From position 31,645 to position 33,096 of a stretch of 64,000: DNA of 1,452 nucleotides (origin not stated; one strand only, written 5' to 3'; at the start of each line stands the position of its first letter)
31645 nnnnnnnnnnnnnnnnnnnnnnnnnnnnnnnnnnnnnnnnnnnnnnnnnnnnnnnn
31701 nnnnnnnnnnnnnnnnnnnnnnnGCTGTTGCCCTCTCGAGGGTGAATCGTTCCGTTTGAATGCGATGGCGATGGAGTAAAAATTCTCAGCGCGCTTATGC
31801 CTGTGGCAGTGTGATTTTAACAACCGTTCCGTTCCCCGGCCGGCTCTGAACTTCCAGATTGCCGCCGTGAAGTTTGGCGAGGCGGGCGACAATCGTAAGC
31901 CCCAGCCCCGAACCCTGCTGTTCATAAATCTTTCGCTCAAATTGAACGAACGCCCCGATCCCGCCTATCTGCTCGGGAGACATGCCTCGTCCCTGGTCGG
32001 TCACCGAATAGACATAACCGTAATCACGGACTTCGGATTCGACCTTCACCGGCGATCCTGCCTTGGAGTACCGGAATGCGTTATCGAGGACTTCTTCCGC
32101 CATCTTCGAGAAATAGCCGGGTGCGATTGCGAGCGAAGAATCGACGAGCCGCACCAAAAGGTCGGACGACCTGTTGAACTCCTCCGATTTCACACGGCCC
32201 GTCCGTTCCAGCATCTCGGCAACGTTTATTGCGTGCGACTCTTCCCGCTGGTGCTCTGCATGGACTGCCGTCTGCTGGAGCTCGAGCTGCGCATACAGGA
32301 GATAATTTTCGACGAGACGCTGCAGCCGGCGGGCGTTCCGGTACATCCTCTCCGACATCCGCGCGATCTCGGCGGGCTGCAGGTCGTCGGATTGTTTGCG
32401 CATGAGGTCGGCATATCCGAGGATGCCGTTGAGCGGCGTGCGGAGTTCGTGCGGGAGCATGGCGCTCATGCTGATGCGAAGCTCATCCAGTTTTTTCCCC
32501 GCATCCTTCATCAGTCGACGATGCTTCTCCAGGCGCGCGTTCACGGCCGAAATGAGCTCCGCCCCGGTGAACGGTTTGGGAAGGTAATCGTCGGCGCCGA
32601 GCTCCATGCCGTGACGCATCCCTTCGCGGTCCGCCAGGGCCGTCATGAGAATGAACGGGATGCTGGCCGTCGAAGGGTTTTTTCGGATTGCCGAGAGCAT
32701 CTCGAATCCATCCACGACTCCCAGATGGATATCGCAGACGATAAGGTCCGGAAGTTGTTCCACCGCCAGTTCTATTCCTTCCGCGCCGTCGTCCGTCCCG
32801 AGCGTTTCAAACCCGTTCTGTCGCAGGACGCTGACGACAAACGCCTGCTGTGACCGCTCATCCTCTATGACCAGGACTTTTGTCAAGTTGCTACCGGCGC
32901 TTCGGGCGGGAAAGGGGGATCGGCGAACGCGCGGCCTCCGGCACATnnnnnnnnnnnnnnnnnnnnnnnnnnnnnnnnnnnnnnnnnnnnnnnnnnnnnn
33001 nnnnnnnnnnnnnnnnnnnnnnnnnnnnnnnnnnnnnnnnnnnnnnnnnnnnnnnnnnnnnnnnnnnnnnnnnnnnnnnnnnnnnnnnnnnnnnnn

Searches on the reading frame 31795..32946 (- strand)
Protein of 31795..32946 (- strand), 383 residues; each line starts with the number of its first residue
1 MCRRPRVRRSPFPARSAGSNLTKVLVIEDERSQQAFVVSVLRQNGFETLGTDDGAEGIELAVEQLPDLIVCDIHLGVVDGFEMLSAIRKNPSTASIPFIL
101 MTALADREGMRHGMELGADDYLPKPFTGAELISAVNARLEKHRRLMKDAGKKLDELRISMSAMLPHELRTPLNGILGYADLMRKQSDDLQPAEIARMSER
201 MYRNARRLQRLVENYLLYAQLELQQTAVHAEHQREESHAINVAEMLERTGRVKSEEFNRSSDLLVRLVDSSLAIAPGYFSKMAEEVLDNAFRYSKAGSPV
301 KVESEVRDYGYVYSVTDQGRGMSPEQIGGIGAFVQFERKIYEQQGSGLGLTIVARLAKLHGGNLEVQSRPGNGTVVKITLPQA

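Call 54: search_protein_families(library=pfam, proteins=[window:31795-32946:-], max_evalue=0.0001)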
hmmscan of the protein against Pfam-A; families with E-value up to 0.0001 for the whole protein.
window:31795-32946:- (383 aa): 4 families
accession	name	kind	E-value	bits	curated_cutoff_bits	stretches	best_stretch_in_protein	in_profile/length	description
PF00072.30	Response_reg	-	1.6e-23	83.4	30.2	1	24-135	1-110/111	Response regulator receiver domain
PF02518.31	HATPase_c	-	4.4e-21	75.8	26.4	1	281-382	8-109/111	Histidine kinase-, DNA gyrase B-, and HSP90-like ATPase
PF00512.31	HisKA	-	2e-14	53.8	26.9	1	159-222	4-64/66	His Kinase A (phospho-acceptor) domain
PF13581.12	HATPase_c_2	-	1.5e-05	25.4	27.4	1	283-378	36-125/127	Histidine kinase-like ATPase domain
